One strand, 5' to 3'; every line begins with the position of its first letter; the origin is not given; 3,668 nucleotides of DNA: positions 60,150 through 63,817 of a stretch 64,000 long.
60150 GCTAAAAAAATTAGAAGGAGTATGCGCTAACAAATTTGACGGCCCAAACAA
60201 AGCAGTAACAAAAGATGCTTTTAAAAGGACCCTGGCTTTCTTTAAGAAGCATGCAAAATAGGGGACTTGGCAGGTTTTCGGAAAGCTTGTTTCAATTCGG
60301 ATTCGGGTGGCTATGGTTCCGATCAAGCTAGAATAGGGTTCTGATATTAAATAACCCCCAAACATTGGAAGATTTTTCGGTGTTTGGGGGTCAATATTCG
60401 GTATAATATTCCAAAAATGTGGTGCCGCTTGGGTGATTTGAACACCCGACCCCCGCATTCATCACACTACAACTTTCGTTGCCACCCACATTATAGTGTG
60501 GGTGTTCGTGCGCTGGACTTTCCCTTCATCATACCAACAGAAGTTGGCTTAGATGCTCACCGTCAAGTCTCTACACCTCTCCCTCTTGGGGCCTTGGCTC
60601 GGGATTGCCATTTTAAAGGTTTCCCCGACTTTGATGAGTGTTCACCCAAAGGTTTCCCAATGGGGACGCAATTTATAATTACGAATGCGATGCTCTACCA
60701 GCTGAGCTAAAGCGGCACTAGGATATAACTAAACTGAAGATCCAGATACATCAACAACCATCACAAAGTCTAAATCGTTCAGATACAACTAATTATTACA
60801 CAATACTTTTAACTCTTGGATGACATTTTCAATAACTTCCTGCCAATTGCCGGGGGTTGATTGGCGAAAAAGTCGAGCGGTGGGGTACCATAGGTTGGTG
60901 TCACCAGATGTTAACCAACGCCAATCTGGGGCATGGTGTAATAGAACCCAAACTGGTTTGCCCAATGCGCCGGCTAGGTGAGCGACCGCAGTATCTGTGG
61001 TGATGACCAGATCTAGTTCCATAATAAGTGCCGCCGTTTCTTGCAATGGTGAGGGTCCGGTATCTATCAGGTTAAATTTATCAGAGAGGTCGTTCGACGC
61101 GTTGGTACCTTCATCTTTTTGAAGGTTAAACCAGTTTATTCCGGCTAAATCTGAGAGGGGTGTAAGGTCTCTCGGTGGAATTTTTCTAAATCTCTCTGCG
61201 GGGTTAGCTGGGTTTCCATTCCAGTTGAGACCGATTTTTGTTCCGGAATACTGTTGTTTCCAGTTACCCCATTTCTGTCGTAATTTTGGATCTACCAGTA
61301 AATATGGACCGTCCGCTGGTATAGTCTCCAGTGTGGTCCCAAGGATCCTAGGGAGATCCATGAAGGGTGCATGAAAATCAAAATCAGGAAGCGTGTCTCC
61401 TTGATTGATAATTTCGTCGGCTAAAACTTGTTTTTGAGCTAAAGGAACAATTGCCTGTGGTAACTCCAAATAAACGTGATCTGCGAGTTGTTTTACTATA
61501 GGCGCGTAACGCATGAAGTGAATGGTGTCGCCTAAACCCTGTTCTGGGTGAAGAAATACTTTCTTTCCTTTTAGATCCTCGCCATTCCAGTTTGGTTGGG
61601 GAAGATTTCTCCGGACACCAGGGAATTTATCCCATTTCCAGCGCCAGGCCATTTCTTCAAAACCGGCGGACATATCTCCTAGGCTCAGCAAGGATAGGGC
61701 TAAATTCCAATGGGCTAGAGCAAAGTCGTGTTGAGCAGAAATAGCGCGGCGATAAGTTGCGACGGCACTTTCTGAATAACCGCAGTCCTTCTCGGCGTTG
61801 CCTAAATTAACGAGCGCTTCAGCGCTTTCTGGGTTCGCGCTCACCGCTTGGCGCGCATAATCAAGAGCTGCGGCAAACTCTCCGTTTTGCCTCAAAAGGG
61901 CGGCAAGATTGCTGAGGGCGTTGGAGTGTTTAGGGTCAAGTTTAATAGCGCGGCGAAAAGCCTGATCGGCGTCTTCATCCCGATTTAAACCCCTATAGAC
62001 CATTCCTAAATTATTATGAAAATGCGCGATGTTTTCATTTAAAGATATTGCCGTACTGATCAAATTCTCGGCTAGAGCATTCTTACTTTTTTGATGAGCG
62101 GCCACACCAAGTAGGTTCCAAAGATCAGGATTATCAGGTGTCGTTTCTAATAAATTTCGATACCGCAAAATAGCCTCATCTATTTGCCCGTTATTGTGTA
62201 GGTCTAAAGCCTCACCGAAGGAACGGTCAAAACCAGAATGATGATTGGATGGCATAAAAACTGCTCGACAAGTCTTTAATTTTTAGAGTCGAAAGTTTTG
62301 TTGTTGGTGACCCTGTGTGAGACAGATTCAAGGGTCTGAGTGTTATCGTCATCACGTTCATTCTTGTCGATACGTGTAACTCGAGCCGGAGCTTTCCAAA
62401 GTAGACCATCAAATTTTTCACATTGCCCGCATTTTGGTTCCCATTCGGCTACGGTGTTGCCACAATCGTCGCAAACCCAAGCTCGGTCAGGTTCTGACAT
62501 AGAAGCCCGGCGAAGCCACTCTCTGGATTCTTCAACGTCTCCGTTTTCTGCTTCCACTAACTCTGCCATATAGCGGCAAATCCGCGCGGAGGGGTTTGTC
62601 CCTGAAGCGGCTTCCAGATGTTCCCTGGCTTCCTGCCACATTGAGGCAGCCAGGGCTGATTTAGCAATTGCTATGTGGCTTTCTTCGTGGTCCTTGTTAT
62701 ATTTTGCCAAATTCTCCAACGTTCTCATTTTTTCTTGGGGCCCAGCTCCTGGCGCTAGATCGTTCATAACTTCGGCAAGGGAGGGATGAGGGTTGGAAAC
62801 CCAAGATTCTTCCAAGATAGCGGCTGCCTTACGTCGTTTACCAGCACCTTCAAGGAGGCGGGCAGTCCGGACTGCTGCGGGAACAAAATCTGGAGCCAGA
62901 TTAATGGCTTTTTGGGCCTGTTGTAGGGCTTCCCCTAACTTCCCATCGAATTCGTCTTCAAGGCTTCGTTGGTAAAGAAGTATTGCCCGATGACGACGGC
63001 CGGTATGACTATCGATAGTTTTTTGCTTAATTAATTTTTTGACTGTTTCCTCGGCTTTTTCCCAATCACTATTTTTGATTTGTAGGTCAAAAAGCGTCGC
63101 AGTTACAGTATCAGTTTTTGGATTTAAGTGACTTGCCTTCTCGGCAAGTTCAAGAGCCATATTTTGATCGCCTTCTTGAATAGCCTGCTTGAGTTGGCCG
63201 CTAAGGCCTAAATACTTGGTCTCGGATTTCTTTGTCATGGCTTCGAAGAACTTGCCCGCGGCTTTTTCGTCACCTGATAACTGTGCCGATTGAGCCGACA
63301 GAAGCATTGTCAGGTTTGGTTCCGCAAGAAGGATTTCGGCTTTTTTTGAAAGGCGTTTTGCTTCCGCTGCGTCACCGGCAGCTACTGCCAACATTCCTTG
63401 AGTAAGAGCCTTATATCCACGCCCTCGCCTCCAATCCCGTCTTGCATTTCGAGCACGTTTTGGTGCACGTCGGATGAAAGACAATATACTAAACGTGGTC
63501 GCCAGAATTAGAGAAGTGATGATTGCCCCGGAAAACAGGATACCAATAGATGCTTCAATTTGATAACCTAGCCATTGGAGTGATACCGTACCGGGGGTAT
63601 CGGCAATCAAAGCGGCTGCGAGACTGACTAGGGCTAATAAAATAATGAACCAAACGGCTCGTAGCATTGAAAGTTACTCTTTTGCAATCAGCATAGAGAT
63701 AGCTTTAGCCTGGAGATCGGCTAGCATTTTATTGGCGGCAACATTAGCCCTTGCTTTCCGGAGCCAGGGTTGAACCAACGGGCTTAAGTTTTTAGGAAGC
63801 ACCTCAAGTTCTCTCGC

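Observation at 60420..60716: tRNA-Thr(CGU) gene split by a 221-nt self-splicing-type group I (IC3) intron in the anticodon loop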

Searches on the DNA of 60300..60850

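Call 4: search_rna_families(source=window, start=60300, end=60850, threshold=evalue, max_evalue=10, show_alignments=5)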
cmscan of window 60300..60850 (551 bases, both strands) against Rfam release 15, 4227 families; matches with E-value up to 10: 4.
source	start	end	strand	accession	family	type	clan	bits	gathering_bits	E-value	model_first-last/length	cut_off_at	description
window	60505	60686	-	RF00028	Intron_gpI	Intron;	-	45.4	50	2.1e-10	1-253/253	no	Group I catalytic intron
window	60330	60412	+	RF01422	snoR116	Gene; snRNA; snoRNA; CD-box;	-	17.8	47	1.3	1-86/86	no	small nucleolar RNA snoR116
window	60346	60446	-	RF02676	Esr41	Gene; sRNA;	-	16.9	102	1.2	1-74/74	no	Enterohemorrhagic E. coli sRNA 41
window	60511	60539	-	RF00342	snoZ40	Gene; snRNA; snoRNA; CD-box;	-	16.5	50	2.1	1-73/73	no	Small nucleolar RNA Z40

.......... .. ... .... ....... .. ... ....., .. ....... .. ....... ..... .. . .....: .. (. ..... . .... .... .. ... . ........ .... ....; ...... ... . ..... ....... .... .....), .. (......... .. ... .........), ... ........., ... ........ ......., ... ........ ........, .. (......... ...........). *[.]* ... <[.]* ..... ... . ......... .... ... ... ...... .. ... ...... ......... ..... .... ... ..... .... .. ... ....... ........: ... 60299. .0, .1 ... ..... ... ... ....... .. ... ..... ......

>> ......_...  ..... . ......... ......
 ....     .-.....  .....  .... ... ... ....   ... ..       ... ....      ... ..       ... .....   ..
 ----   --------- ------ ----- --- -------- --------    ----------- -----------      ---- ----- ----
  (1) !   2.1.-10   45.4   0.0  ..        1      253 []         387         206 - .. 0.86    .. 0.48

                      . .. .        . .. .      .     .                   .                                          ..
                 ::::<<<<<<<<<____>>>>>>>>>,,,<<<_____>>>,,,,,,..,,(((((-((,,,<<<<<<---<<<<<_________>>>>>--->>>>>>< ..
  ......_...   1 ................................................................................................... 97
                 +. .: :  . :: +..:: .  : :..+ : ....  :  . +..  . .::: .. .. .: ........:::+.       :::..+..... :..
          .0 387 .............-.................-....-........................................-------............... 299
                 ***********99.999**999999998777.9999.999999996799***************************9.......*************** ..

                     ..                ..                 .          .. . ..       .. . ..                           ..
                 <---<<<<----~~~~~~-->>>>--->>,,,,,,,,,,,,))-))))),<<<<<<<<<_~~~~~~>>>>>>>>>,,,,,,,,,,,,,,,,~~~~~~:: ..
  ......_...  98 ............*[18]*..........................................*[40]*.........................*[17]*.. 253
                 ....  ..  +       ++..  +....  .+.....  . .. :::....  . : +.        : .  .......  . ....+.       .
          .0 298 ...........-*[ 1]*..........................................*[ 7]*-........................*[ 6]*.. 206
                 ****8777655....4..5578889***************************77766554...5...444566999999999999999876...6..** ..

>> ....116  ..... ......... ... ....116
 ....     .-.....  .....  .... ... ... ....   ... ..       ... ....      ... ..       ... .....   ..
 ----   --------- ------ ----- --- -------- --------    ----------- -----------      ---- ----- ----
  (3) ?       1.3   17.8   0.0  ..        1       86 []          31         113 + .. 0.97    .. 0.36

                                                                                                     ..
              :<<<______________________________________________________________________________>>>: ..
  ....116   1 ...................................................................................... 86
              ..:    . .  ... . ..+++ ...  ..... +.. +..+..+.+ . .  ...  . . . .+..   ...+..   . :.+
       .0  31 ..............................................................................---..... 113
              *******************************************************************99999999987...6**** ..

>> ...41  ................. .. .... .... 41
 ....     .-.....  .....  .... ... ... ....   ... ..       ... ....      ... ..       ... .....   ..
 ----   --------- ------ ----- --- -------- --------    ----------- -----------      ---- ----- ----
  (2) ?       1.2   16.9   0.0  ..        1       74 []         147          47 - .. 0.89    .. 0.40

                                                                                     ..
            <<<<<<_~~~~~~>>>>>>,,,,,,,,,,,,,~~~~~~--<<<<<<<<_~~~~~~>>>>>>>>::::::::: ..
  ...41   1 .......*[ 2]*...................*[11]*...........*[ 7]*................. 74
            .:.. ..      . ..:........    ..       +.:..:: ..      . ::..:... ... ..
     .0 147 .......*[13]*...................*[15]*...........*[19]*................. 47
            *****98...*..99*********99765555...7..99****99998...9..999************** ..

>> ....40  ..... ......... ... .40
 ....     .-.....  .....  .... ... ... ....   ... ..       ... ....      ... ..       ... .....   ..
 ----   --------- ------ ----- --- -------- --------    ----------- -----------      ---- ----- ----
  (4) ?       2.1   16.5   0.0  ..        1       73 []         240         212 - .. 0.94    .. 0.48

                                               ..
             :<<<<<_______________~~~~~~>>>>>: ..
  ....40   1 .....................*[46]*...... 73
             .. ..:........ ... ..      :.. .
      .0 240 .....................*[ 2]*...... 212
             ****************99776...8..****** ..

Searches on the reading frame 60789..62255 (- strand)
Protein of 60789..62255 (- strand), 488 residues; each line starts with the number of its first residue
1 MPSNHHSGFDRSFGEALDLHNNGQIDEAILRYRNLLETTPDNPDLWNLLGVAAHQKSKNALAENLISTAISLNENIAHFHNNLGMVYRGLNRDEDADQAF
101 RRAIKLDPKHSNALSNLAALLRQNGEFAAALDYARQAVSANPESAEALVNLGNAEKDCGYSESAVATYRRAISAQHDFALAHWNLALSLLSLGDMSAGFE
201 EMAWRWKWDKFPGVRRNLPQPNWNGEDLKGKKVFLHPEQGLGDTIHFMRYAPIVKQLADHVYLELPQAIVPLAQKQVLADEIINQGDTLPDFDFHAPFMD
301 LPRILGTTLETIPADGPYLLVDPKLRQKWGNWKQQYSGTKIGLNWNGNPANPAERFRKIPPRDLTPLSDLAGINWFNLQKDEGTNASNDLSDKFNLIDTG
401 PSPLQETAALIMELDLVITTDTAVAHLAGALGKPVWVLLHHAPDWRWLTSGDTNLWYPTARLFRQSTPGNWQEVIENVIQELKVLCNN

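Call 10: find_encoding_contigs(protein=window:60789-62255:-, flank=6000, max_places=6)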
Protein window:60789-62255:- (488 aa): no gene with exactly this product is on record in the collection.

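Call 42: search_protein_families(library=pfam, proteins=[window:60792-62255:-], max_evalue=0.01)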
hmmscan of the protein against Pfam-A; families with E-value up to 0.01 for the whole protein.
window:60792-62255:- (488 aa): 19 families
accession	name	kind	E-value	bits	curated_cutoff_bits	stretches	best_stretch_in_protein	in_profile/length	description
PF13414.12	TPR_11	-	1.5e-23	82.6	26.8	3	20-56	5-41/42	TPR repeat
PF07719.23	TPR_2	-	1.8e-21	74.9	27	2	78-110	2-34/34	Tetratricopeptide repeat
PF13181.12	TPR_8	-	8.1e-21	72.8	25.7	2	77-110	1-34/34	Tetratricopeptide repeat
PF13432.12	TPR_16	-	1.5e-19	70.5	32.7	3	83-144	3-64/65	Tetratricopeptide repeat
PF00515.34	TPR_1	-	2.4e-19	68.7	27.8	2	80-110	4-34/34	Tetratricopeptide repeat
PF13431.12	TPR_17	-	7.5e-19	66.8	24.4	1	99-131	1-33/34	Tetratricopeptide repeat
PF13428.12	TPR_14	-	1.9e-16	59.3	23.5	2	114-153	4-43/44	Tetratricopeptide repeat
PF13176.12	TPR_7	-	2.8e-12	46.1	27.9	0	113-144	1-34/36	Tetratricopeptide repeat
PF14559.12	TPR_19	-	2.2e-11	44.3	25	2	121-181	1-61/68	Tetratricopeptide repeat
PF24575.1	TPR_Slam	-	4.9e-09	37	35.2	0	13-61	51-99/104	Surface lipoprotein assembly modifier, N-terminal TPR repeats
PF13424.12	TPR_12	-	9.6e-09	35.8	30.1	2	78-140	4-74/77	Tetratricopeptide repeat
PF13374.12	TPR_10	-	4.8e-08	33.2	27.5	1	113-138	4-29/42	Tetratricopeptide repeat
PF23914.1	TPR_CcmH_CycH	-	6.3e-08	33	42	1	83-170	56-146/158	Cytochrome c-type biogenesis protein H TPR domain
PF01075.23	Glyco_transf_9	-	2.5e-06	27.5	22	1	400-435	170-205/247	Glycosyltransferase family 9 (heptosyltransferase)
PF13174.12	TPR_6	-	9.2e-06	26.4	26.3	0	83-109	6-32/33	Tetratricopeptide repeat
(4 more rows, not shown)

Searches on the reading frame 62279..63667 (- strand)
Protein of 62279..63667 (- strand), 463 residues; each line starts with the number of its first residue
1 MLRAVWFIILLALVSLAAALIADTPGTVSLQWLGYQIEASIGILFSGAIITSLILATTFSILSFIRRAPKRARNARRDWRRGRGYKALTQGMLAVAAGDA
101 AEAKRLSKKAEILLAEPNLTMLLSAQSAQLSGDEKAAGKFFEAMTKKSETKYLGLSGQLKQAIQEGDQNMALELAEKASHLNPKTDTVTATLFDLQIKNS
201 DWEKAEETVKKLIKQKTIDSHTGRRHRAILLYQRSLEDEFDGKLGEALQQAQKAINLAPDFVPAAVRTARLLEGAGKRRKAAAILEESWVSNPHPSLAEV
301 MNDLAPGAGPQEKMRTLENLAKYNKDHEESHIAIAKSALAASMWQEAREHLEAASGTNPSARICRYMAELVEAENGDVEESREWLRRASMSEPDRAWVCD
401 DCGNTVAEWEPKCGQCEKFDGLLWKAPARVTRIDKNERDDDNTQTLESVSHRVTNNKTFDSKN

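Call 42: search_protein_families(library=pfam, proteins=[window:62279-63667:-], max_evalue=0.01)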
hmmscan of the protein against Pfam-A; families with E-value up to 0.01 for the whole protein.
window:62279-63667:- (463 aa): 7 families
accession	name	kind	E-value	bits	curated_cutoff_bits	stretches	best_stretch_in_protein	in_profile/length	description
PF07219.19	HemY_N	-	4.3e-24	85.1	31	1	26-132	1-107/107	HemY protein N-terminus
PF14559.12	TPR_19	-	6.4e-16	58.9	25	3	162-216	1-55/68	Tetratricopeptide repeat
PF13432.12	TPR_16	-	4.6e-06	27.4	32.7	1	333-388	2-57/65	Tetratricopeptide repeat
PF07719.23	TPR_2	-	0.0011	19.4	27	0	230-260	3-33/34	Tetratricopeptide repeat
PF12895.13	ANAPC3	-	0.0015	19.2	27.2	0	318-353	47-81/82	Anaphase-promoting complex, cyclosome, subunit 3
PF25393.1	LTM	-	0.0028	17.9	27.5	0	155-177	2-24/42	LUBAC thetering domain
PF13428.12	TPR_14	-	0.008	17.2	23.5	0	331-369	4-43/44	Tetratricopeptide repeat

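Call 50: find_homologous_proteins(query=window:62279-63667:-, max_evalue=1e-20)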
Query window:62279-63667:- (463 aa): 376 proteins with E <= 1e-20 among 8000 candidates; the best 120 are listed.
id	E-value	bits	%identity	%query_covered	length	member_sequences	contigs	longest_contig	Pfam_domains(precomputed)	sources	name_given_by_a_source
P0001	1.1e-290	982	96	100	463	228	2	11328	PF14559.13,PF07219.20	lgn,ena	-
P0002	8.1e-239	811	81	97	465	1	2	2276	PF14559.13,PF07219.20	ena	-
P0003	1.3e-231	787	79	99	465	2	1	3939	PF14559.13,PF07219.20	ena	-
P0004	5.5e-225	765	78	96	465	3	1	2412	PF14559.13,PF07219.20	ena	-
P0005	6.7e-224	762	76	99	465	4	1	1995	PF14559.13,PF07219.20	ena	-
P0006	4.2e-221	753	73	100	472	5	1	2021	PF14559.13,PF07219.20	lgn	-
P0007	1.4e-208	711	69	100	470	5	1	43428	PF14559.13,PF07219.20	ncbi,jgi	-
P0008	2.8e-208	710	72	94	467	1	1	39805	PF14559.13,PF07219.20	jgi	-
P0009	9.4e-207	705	72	94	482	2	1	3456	PF14559.13,PF07219.20,PF25062.2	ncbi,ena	-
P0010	2.5e-206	704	73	94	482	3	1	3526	PF14559.13,PF07219.20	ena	-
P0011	2.0e-205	701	72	94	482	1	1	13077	PF14559.13,PF07219.20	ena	-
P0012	7.7e-204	696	68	100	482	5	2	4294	PF14559.13,PF07219.20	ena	-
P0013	3.0e-203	694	71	94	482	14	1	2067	PF14559.13,PF07219.20,PF25062.2,PF13428.13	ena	-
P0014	3.4e-202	690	72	94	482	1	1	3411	PF14559.13,PF07219.20,PF25062.2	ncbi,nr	ncbi:MAG: heme biosynthesis HemY N-terminal domain-containing protein [Rhodospirillales bacterium]|n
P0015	1.3e-199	682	70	94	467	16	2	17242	PF14559.13,PF07219.20,PF13428.13,PF07719.24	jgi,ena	-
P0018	9.1e-190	649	67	94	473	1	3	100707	PF14559.13,PF07219.20,PF13432.13,PF13428.13,PF07719.24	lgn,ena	-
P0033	1.6e-175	602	61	95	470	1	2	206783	PF14559.13,PF07219.20,PF13428.13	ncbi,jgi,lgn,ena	-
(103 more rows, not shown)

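Call 51: find_encoding_contigs(protein=P0001, flank=6000, max_places=2)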
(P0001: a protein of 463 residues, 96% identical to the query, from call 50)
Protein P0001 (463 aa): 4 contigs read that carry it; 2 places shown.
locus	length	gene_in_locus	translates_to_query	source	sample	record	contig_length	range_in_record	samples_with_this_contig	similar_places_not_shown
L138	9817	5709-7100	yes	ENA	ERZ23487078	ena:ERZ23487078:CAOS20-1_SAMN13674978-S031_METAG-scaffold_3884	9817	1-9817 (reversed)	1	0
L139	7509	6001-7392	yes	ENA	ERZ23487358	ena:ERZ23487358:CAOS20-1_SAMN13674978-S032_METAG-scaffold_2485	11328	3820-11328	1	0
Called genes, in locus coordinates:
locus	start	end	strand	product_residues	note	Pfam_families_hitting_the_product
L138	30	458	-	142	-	PF01878:EVE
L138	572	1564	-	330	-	PF01210:NAD_Gly3P_dh_N, PF02558:ApbA, PF03807:F420_oxidored (weak), PF07479:NAD_Gly3P_dh_C, PF20618:GPD_NAD_C_bact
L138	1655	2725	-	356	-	PF00814:TsaD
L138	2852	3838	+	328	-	PF01379:Porphobil_deam, PF03900:Porphobil_deamC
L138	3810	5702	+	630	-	PF02602:HEM4, PF09731:Mitofilin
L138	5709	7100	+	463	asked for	PF07219:HemY_N, PF14559:TPR_19 (faint)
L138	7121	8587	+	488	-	PF13414:TPR_11 (weak), PF13432:TPR_16 (weak), PF07719:TPR_2 (weak), PF13181:TPR_8 (weak), PF13424:TPR_12 (weak), PF13432:TPR_16 (weak), PF13414:TPR_11 (weak), PF01075:Glyco_transf_9 (weak), +9 more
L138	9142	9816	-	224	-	?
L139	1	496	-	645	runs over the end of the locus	PF16177:ACAS_N, PF00501:AMP-binding, PF13193:AMP-binding_C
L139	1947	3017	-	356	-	PF00814:TsaD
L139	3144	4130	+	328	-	PF01379:Porphobil_deam, PF03900:Porphobil_deamC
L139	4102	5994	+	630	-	PF02602:HEM4, PF09731:Mitofilin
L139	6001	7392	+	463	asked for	PF07219:HemY_N, PF14559:TPR_19 (faint)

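Call 52: find_encoding_contigs(protein=P0007, flank=6000, max_places=1)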
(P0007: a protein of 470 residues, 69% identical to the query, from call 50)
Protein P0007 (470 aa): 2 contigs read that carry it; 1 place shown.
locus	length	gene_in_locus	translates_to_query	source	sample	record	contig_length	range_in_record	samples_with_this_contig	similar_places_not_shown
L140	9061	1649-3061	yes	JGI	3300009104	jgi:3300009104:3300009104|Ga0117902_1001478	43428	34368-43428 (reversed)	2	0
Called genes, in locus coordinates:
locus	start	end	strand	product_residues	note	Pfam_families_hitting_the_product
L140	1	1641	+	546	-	?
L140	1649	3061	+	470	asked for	PF14559:TPR_19 (faint), PF07219:HemY_N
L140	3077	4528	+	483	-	PF07719:TPR_2 (faint), PF13174:TPR_6 (faint), PF00515:TPR_1 (weak), PF13424:TPR_12 (weak), PF13432:TPR_16, PF13424:TPR_12 (weak), PF13414:TPR_11 (weak), PF01075:Glyco_transf_9 (weak), +9 more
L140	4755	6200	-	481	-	PF02310:B12-binding, PF04055:Radical_SAM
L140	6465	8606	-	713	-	PF19510:DUF6044 (weak)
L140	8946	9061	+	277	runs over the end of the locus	PF00483:NTP_transferase, PF12804:NTP_transf_3 (weak)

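Call 53: find_encoding_contigs(protein=P0018, flank=6000, max_places=1)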
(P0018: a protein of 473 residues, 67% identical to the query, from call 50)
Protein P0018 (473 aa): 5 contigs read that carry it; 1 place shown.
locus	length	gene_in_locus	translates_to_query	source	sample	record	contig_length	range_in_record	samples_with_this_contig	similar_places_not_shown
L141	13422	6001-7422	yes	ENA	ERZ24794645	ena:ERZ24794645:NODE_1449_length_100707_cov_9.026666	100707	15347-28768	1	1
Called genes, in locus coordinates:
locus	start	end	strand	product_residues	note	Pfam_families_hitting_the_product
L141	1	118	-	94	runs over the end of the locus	PF03795:YCII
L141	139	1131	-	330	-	PF01210:NAD_Gly3P_dh_N, PF02558:ApbA (weak), PF03807:F420_oxidored (weak), PF07479:NAD_Gly3P_dh_C, PF20618:GPD_NAD_C_bact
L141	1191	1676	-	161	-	PF13473:Cupredoxin_1 (faint)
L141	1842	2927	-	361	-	PF00814:TsaD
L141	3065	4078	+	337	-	PF01379:Porphobil_deam, PF03900:Porphobil_deamC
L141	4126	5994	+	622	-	PF02602:HEM4, PF09731:Mitofilin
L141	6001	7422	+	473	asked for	PF07219:HemY_N, PF13432:TPR_16 (faint), PF07719:TPR_2 (faint), PF13428:TPR_14 (faint), PF14559:TPR_19 (weak)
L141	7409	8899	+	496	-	PF07719:TPR_2 (faint), PF13428:TPR_14 (faint), PF23914:TPR_CcmH_CycH (faint), PF24575:TPR_Slam (faint), PF14559:TPR_19, PF13424:TPR_12 (weak), PF13414:TPR_11, PF01075:Glyco_transf_9 (weak), +7 more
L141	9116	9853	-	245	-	PF00027:cNMP_binding, PF13545:HTH_Crp_2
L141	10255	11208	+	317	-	PF13649:Methyltransf_25 (faint), PF13847:Methyltransf_31 (faint), PF13489:Methyltransf_23, PF08241:Methyltransf_11 (weak), PF08242:Methyltransf_12 (weak)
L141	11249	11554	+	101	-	PF07045:DUF1330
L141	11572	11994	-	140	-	PF00571:CBS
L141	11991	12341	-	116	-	PF00543:P-II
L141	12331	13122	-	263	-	PF07556:DUF1538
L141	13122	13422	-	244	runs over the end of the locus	PF07556:DUF1538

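Call 54: find_encoding_contigs(protein=P0033, flank=6000, max_places=1)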
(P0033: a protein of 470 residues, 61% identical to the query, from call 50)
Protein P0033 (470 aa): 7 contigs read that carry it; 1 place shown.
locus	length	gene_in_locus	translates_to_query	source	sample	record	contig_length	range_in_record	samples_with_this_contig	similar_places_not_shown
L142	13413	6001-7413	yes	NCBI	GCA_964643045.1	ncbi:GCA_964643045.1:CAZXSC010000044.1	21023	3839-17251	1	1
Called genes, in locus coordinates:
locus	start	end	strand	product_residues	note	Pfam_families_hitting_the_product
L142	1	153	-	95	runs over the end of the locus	PF00355:Rieske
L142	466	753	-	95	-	PF03795:YCII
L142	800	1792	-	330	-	PF01210:NAD_Gly3P_dh_N, PF02558:ApbA (weak), PF03807:F420_oxidored (weak), PF07479:NAD_Gly3P_dh_C, PF20618:GPD_NAD_C_bact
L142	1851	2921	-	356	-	PF00814:TsaD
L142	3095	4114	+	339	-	PF01379:Porphobil_deam, PF03900:Porphobil_deamC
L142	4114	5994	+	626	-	PF02602:HEM4, PF09731:Mitofilin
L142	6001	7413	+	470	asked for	PF07219:HemY_N, PF13428:TPR_14 (faint), PF14559:TPR_19 (weak)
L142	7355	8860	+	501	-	PF07719:TPR_2 (faint), PF13176:TPR_7 (faint), PF13424:TPR_12 (weak), PF13432:TPR_16 (weak), PF00515:TPR_1, PF13181:TPR_8 (weak), PF13414:TPR_11, PF13432:TPR_16 (weak), +4 more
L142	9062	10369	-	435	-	PF16254:DUF4910, PF09940:DUF2172, PF16221:HTH_47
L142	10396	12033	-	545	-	-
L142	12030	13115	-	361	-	PF01575:MaoC_dehydratas, PF00106:adh_short (faint), PF13561:adh_short_C2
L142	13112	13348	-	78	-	-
